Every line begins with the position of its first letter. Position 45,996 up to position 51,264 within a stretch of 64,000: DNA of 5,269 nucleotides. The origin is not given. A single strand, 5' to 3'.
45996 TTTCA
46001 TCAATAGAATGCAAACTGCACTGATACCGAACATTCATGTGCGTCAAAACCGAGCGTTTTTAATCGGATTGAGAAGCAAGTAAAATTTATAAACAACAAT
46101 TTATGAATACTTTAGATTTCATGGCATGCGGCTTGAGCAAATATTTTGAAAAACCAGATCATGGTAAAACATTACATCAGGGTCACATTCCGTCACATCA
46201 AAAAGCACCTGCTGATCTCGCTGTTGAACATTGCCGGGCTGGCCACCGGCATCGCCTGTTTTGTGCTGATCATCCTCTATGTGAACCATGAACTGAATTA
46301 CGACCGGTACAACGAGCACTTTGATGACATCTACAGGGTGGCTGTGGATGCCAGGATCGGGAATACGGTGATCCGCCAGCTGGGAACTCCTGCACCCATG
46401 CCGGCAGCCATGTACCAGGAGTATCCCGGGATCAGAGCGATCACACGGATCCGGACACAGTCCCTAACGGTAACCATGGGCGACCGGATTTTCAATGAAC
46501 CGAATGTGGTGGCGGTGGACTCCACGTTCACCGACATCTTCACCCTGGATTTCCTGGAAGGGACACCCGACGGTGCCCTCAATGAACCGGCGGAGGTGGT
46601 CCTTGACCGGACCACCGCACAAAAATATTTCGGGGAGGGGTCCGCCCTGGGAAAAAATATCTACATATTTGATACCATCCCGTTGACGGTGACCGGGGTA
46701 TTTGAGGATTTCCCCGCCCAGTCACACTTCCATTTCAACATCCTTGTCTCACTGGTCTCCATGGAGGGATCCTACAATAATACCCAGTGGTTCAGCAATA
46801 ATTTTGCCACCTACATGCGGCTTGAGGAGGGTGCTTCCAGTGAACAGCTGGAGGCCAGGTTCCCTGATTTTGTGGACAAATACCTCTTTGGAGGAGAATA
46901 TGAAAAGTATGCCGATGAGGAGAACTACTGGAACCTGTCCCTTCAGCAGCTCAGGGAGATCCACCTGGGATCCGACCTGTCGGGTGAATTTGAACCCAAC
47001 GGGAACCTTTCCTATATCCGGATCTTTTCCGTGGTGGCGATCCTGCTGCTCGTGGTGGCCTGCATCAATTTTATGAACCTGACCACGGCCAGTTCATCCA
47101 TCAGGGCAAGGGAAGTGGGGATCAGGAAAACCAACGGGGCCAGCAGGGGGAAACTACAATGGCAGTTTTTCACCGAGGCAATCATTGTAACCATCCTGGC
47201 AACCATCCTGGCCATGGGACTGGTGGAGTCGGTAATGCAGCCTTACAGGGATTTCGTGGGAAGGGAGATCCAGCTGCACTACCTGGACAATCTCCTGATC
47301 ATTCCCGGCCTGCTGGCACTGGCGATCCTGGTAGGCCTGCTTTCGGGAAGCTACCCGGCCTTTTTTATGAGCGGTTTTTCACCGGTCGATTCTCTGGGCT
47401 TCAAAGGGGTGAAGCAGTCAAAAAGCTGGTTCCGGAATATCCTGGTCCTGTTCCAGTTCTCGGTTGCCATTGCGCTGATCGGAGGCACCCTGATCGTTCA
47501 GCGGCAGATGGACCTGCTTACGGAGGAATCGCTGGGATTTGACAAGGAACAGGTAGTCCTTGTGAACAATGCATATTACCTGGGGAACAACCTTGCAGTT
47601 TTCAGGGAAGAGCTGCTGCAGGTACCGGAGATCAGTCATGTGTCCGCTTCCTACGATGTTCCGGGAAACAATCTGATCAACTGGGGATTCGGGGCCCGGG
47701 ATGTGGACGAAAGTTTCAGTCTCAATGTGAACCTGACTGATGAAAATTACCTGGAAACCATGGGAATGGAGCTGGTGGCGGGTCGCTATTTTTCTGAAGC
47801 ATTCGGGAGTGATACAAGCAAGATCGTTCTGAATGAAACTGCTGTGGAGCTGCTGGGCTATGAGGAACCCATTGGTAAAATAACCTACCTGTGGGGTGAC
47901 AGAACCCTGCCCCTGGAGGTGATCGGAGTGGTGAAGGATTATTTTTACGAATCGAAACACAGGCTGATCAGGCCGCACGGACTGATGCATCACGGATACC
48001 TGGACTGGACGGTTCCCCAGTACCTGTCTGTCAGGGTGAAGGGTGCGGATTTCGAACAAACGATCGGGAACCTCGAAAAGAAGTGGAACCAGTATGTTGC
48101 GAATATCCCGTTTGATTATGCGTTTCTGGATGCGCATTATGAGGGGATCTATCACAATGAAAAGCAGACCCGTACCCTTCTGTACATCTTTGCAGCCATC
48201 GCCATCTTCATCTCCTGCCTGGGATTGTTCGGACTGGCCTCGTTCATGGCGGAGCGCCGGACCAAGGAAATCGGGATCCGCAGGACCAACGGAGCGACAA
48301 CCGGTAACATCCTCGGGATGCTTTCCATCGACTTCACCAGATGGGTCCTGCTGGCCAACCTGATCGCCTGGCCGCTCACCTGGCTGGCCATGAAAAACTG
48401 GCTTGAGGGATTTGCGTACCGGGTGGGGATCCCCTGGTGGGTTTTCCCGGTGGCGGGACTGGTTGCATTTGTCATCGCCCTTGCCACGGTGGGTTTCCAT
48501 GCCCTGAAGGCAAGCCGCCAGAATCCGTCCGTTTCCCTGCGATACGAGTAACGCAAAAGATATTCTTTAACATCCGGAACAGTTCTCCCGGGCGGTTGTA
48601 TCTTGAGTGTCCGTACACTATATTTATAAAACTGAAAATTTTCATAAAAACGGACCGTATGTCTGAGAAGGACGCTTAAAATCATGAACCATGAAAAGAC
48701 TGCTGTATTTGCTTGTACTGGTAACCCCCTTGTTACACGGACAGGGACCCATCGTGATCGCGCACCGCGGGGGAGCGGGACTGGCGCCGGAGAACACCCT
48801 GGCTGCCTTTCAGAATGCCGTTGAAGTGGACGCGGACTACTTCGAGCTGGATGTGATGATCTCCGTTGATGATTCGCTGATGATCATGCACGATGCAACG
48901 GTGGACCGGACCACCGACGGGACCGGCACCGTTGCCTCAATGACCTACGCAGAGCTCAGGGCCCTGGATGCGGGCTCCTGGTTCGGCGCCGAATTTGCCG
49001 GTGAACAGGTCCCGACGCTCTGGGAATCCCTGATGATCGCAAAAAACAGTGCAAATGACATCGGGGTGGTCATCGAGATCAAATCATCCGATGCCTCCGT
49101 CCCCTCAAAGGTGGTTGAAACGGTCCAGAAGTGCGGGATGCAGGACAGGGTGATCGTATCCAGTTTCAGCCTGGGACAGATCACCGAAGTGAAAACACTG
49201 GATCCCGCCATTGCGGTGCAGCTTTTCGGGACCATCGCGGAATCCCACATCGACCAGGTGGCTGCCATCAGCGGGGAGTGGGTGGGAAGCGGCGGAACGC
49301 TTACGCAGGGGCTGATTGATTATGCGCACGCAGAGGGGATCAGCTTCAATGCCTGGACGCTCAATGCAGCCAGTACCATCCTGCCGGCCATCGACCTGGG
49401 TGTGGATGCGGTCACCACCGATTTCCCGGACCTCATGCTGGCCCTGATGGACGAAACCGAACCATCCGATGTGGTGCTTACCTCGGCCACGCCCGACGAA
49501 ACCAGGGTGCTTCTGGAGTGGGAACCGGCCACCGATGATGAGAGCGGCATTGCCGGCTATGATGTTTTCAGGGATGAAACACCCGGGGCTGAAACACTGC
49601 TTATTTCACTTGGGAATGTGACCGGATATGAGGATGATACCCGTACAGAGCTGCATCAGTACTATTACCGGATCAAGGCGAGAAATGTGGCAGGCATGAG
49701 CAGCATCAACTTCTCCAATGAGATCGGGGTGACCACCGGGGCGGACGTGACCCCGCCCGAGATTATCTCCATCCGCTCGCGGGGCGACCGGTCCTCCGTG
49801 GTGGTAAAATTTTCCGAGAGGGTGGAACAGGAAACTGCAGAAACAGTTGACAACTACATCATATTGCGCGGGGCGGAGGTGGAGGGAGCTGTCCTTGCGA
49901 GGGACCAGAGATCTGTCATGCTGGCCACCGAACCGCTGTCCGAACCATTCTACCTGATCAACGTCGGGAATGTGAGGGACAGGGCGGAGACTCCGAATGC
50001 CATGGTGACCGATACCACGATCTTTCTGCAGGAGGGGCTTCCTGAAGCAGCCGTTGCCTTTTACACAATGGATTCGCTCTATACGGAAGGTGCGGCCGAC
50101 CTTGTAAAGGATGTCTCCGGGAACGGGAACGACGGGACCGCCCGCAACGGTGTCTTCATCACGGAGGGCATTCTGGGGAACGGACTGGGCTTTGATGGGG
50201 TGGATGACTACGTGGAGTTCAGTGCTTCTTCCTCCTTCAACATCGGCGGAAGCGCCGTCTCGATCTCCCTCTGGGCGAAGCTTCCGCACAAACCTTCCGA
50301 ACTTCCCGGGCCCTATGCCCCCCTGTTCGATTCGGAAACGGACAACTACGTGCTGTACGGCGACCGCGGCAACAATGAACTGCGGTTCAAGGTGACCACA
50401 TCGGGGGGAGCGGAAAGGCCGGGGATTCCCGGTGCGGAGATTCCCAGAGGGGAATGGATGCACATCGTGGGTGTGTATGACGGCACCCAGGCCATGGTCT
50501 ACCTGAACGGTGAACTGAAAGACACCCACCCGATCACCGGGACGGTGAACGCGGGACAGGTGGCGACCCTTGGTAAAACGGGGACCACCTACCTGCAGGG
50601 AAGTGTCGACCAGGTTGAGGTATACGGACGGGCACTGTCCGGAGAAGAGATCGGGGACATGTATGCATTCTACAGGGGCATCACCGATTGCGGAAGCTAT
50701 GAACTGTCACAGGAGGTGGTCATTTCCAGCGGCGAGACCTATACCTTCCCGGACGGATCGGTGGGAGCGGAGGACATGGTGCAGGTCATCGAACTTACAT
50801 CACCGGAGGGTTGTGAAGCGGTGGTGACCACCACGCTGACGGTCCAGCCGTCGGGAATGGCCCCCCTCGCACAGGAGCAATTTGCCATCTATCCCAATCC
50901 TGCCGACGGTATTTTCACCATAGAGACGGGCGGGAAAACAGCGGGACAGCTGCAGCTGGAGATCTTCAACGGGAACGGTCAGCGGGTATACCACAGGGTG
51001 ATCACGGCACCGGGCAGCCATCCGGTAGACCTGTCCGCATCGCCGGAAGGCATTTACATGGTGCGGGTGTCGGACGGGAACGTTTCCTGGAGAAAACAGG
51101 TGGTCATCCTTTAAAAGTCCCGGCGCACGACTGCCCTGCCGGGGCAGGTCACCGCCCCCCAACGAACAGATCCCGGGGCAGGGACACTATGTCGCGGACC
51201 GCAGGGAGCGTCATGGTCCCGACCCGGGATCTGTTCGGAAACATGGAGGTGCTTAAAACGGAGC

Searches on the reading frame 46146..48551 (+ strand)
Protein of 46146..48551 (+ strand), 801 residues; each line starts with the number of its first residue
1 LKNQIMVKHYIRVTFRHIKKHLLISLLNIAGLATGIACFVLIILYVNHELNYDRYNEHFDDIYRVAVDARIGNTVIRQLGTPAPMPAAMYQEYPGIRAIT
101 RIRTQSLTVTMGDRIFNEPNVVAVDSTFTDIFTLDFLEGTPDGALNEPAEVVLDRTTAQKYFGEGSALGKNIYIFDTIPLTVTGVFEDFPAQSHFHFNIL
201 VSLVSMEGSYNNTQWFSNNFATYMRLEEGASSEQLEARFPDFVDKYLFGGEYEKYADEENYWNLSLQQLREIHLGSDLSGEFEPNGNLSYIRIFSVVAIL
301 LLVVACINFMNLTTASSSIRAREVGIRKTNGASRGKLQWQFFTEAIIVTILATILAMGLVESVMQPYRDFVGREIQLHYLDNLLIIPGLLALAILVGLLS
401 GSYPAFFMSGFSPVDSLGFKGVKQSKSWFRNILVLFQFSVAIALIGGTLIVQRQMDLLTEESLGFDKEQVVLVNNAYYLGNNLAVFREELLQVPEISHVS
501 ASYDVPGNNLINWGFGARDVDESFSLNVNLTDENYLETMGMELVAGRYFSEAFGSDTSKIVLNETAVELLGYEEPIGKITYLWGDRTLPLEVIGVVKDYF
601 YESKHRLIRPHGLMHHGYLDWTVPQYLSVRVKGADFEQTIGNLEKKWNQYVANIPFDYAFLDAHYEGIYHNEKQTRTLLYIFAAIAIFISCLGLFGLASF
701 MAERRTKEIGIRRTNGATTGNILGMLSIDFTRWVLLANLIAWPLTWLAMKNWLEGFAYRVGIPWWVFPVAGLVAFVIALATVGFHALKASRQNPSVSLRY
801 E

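Call 93: search_protein_families(library=pfam, proteins=[window:46146-48551:+], max_evalue=0.001)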
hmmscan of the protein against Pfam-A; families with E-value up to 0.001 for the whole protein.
window:46146-48551:+ (801 aa): 2 families
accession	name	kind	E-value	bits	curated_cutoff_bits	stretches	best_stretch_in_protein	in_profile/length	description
PF12704.14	MacB_PCD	-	3.2e-39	135.8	27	2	25-239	1-204/207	MacB-like periplasmic core domain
PF02687.27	FtsX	-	1.4e-26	93.3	25.5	2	296-412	2-119/120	FtsX-like permease C-terminal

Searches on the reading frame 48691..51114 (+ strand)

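Call 93: search_protein_families(library=pfam, proteins=[window:48691-51114:+], max_evalue=0.001)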
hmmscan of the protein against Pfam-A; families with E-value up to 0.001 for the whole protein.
window:48691-51114:+ (807 aa): 3 families
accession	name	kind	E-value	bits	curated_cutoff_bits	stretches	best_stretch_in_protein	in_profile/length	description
PF03009.23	GDPD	-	1.9e-41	143.2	23.6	1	25-248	1-244/244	Glycerophosphoryl diester phosphodiesterase family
PF13385.13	Laminin_G_3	-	5.2e-25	88.8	27.6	1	502-654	1-150/151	Concanavalin A-like lectin/glucanases superfamily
PF18962.6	Por_Secre_tail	-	2e-12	47.6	27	1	733-805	1-74/75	Secretion system C-terminal sorting domain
